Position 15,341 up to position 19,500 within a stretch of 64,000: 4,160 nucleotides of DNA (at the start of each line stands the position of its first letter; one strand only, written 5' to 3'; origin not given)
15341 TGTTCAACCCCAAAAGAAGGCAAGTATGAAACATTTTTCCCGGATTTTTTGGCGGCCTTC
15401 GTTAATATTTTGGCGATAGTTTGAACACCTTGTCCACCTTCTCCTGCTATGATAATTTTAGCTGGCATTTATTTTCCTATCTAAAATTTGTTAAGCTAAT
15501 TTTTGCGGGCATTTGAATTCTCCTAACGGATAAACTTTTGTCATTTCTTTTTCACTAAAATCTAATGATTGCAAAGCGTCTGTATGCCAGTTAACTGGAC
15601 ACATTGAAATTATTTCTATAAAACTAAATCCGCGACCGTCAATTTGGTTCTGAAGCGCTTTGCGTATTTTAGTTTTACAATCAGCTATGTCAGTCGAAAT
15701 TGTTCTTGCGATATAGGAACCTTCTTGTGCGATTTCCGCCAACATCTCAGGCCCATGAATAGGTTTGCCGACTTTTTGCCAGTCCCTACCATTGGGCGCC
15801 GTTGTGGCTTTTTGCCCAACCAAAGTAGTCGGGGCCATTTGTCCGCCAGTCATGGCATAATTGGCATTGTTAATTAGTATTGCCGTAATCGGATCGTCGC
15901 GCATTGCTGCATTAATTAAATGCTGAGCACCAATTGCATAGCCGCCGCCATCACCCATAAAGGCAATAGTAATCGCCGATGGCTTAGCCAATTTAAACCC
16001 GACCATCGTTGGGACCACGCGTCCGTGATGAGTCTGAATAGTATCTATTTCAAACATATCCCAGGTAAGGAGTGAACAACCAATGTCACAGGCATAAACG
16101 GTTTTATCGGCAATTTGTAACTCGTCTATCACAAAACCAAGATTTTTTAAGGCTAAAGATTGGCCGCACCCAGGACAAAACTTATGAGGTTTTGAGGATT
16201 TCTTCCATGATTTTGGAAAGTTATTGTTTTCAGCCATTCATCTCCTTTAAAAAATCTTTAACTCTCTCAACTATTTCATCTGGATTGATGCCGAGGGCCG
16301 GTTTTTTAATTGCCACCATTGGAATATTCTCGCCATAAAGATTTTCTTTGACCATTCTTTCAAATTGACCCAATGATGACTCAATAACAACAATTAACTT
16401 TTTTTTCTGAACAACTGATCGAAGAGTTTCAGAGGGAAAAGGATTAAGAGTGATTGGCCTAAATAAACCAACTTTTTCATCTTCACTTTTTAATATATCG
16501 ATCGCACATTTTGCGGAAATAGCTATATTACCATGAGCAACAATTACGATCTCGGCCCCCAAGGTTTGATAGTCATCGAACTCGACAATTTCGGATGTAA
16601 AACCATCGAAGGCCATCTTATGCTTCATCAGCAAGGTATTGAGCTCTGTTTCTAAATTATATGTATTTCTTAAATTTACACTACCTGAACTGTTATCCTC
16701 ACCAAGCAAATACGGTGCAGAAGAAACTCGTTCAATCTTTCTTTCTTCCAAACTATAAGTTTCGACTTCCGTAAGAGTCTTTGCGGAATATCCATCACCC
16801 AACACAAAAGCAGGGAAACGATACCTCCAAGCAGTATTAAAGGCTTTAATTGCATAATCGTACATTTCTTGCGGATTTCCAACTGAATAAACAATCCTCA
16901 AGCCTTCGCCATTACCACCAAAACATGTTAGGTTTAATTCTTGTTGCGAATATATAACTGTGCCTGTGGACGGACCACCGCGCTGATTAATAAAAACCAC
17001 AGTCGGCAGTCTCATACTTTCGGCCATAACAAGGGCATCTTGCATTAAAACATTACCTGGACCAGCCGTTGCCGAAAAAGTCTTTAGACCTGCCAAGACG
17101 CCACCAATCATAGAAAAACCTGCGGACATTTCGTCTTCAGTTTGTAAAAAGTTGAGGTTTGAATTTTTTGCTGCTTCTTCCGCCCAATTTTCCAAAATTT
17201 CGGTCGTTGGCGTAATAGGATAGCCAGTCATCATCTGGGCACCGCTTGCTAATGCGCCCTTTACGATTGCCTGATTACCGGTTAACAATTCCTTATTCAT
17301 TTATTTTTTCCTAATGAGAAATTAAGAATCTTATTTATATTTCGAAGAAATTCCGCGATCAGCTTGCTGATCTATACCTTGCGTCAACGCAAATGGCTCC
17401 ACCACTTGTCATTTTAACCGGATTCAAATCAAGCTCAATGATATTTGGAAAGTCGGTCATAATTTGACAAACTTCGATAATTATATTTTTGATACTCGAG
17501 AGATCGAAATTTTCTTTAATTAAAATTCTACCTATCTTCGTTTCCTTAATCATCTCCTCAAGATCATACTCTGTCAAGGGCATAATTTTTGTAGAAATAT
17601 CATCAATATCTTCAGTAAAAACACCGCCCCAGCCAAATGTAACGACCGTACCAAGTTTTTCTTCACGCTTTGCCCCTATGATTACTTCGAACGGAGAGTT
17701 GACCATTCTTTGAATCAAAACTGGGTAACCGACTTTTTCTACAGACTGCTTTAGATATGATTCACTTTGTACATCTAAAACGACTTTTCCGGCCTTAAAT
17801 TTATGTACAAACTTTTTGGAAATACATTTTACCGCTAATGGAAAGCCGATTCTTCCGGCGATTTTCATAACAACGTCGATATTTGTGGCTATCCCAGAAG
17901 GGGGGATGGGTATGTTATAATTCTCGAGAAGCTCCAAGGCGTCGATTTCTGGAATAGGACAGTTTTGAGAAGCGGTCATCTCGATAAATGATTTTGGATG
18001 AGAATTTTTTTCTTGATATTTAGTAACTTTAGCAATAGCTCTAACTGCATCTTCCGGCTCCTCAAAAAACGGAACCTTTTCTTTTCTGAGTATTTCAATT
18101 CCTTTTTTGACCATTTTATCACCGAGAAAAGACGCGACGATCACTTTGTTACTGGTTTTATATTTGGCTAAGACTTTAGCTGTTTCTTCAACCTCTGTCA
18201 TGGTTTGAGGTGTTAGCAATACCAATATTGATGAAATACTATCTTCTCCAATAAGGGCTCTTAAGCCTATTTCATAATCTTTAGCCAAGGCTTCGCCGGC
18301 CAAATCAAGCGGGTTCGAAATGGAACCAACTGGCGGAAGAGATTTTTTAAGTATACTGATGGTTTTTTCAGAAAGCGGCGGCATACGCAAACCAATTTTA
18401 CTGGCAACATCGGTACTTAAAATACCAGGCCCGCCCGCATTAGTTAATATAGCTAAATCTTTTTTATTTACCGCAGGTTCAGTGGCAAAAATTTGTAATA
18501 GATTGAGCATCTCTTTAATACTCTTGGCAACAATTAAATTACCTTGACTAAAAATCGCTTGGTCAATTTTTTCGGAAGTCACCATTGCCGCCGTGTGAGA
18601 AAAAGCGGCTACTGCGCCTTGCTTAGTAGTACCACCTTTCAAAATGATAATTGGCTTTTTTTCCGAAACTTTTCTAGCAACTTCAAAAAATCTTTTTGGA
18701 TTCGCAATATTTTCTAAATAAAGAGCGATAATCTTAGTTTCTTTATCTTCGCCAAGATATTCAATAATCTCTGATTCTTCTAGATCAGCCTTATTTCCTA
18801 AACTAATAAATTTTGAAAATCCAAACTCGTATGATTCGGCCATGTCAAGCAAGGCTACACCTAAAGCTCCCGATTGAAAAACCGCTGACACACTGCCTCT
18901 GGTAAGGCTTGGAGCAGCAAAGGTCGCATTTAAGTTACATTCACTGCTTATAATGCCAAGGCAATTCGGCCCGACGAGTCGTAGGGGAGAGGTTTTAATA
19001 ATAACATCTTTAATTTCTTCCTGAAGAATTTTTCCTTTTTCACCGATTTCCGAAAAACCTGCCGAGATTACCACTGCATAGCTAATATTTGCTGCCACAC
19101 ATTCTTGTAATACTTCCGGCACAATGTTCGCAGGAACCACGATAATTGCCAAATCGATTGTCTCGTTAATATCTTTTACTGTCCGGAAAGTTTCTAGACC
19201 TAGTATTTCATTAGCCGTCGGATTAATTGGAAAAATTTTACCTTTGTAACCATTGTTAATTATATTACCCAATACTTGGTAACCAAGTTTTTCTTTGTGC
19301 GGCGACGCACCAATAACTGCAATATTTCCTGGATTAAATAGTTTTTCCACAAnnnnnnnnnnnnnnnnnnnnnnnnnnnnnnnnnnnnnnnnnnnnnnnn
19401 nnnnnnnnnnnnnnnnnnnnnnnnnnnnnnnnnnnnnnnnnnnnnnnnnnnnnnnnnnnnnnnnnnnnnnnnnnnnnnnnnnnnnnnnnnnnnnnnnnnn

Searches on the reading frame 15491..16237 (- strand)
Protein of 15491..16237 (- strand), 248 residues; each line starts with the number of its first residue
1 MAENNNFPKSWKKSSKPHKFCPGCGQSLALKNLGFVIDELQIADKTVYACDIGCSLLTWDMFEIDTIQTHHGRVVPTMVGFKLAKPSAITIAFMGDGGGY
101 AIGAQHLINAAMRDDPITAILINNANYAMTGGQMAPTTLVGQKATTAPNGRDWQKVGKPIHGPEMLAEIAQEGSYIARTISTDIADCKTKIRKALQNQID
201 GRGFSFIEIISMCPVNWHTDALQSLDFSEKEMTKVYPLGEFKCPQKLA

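Call 48: search_protein_families(library=pfam, proteins=[window:15491-16237:-], max_evalue=0.00001)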
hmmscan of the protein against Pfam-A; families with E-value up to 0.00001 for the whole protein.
window:15491-16237:- (248 aa): 1 family
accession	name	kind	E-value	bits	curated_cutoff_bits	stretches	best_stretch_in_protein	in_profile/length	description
PF02775.26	TPP_enzyme_C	-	1.3e-21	77.4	21.9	1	65-209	24-151/151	Thiamine pyrophosphate enzyme, C-terminal TPP binding domain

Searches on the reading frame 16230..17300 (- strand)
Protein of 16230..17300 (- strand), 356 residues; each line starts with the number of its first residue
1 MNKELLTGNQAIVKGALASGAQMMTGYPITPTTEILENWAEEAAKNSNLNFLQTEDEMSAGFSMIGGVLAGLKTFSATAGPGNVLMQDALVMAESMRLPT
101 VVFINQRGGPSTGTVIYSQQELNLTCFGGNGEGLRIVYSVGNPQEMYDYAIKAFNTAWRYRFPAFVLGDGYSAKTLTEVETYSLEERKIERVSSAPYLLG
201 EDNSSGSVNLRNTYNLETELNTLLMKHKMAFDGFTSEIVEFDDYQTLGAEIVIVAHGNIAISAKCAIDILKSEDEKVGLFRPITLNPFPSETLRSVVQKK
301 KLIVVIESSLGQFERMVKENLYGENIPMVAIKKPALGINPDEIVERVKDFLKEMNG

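Call 3: search_protein_families(library=pfam, proteins=[window:16230-17300:-])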
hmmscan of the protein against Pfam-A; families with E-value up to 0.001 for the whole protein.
window:16230-17300:- (356 aa): 3 families
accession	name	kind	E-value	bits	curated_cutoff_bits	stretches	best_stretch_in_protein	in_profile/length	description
PF01855.24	POR_N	-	5.3e-41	141.3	27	1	15-191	2-178/231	Pyruvate flavodoxin/ferredoxin oxidoreductase, thiamine diP-bdg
PF17147.9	PFOR_II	-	1e-16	61.6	27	1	249-330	1-87/102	Pyruvate:ferredoxin oxidoreductase core domain II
PF02780.25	Transketolase_C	-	1.2e-05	25.6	25.9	1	248-308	9-69/124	Transketolase, C-terminal domain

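Call 4: search_protein_families(library=ncbifam, proteins=[window:16230-17300:-])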
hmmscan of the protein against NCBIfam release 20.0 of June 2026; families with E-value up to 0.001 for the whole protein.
window:16230-17300:- (356 aa): 13 families
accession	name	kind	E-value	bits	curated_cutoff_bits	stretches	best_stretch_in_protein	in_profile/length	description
NF006412.0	PRK08659.1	equivalog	2.6e-65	221.1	411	2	2-189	4-191/378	2-oxoacid:acceptor oxidoreductase subunit alpha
TIGR03710.1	OAFO_sf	subfamily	1.2e-63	215.6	482.75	2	3-191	193-382/561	2-oxoacid:acceptor oxidoreductase subunit alpha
NF005507.0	PRK07119.1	subfamily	6.9e-63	212.6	399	1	1-352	2-350/352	3-methyl-2-oxobutanoate dehydrogenase subunit VorB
NF007206.0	PRK09627.1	equivalog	1.2e-46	159.4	579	2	6-171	6-171/375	2-oxoglutarate synthase subunit alpha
NF041170.1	Oxoac_fdxalpha_Archa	equivalog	1.2e-44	152.7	800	2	5-192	237-435/636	2-oxoacid:ferredoxin oxidoreductase subunit alpha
NF040682.1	PorA_Arch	equivalog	3.5e-30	105.2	550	1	4-309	4-321/387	pyruvate synthase subunit PorA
NF006233.0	PRK08367.1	equivalog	7.7e-25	87.6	625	2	3-167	4-166/394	pyruvate ferredoxin oxidoreductase subunit alpha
NF006232.0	PRK08366.1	equivalog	6.3e-23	81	646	2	3-171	7-171/394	2-ketoisovalerate ferredoxin oxidoreductase subunit alpha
NF045764.1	PhenlGlyoxDHPadG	equivalog_domain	1.4e-22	79.7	700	2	7-122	6-122/398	NADH-dependent phenylglyoxylate dehydrogenase subunit alpha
NF007201.0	PRK09622.1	equivalog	2.3e-21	76.2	590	2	3-182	10-188/405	2-oxoacid:ferredoxin oxidoreductase subunit alpha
NF045791.1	OxalOxredalpha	equivalog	1.3e-15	57.4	500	2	241-310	254-323/395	oxalate oxidoreductase subunit alpha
TIGR03336.1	IOR_alpha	equivalog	7.2e-13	47.7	650.9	1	3-322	2-301/595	indolepyruvate ferredoxin oxidoreductase subunit alpha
TIGR02176.1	pyruv_ox_red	equivalog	1e-08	33.5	911.35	1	7-173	5-172/1167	pyruvate:ferredoxin (flavodoxin) oxidoreductase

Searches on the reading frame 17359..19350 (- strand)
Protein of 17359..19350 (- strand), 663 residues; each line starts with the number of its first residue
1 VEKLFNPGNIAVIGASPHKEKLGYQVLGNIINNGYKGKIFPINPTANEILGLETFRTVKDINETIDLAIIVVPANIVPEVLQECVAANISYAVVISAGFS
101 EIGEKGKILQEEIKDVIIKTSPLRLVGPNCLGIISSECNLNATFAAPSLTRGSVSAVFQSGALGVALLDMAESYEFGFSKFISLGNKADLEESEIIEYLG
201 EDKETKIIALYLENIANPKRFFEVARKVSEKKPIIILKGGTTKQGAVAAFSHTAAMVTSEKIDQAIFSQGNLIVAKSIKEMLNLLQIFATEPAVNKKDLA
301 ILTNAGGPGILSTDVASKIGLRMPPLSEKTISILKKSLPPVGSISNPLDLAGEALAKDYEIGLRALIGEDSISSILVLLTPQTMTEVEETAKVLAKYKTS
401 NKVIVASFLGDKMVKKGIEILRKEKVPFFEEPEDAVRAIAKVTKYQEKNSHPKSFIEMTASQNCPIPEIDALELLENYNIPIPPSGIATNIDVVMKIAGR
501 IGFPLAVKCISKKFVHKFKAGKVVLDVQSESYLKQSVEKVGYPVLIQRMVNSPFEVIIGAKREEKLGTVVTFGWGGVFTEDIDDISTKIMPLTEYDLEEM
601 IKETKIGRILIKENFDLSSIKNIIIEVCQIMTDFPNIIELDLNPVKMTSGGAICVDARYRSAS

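Call 3: search_protein_families(library=pfam, proteins=[window:17359-19350:-])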
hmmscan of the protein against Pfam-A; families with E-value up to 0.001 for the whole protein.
window:17359-19350:- (663 aa): 5 families
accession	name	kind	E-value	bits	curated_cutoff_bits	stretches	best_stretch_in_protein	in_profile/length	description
PF13607.11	Succ_CoA_lig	-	3.6e-46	156.8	27.4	1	151-288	1-138/138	Succinyl-CoA ligase like flavodoxin domain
PF13549.11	ATP-grasp_5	-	1.1e-43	149.7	27.6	1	467-658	11-218/221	ATP-grasp domain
PF13380.12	CoA_binding_2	-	3.8e-21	76.1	22.8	1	9-134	2-114/116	CoA binding domain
PF02629.25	CoA_binding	-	3.8e-14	53.7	22.3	1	7-98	3-97/97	CoA binding domain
PF19045.5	Ligase_CoA_2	-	9.3e-10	39.2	23.7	1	300-433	2-141/162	Ligase-CoA domain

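Call 4: search_protein_families(library=ncbifam, proteins=[window:17359-19350:-])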
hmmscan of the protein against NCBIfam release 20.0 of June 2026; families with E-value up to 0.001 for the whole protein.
window:17359-19350:- (663 aa): 8 families
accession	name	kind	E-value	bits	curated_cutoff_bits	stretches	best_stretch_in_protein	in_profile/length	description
TIGR02717.1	AcCoA-syn-alpha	equivalog_domain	7.1e-151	502.9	567.15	1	1-446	1-447/447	acetate--CoA ligase alpha subunit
NF045494.1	AcCoALig_Archglob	equivalog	8.3e-131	437.5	1200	2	2-447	219-664/665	acetate--CoA ligase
NF045493.1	HydDutCoALig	equivalog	2.5e-130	436.2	1300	1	3-658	5-695/698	4-hydroxybutyrate--CoA ligase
NF045492.1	HydPropCoALig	equivalog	1.4e-111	374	1300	2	1-446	248-697/700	3-hydroxypropionate--CoA ligase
NF004230.0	PRK05678.1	equivalog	1.4e-13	50.7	336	1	47-261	46-256/291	succinate--CoA ligase subunit alpha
TIGR01019.1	sucCoAalpha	subfamily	2e-12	47.1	353.2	1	46-261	43-254/286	succinate--CoA ligase subunit alpha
TIGR01016.1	sucCoAbeta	subfamily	0.00032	19.8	375.55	0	468-658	5-215/386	succinate-CoA ligase subunit beta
NF001913.0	PRK00696.1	equivalog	0.00048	19.2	370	0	468-616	5-170/388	ADP-forming succinate--CoA ligase subunit beta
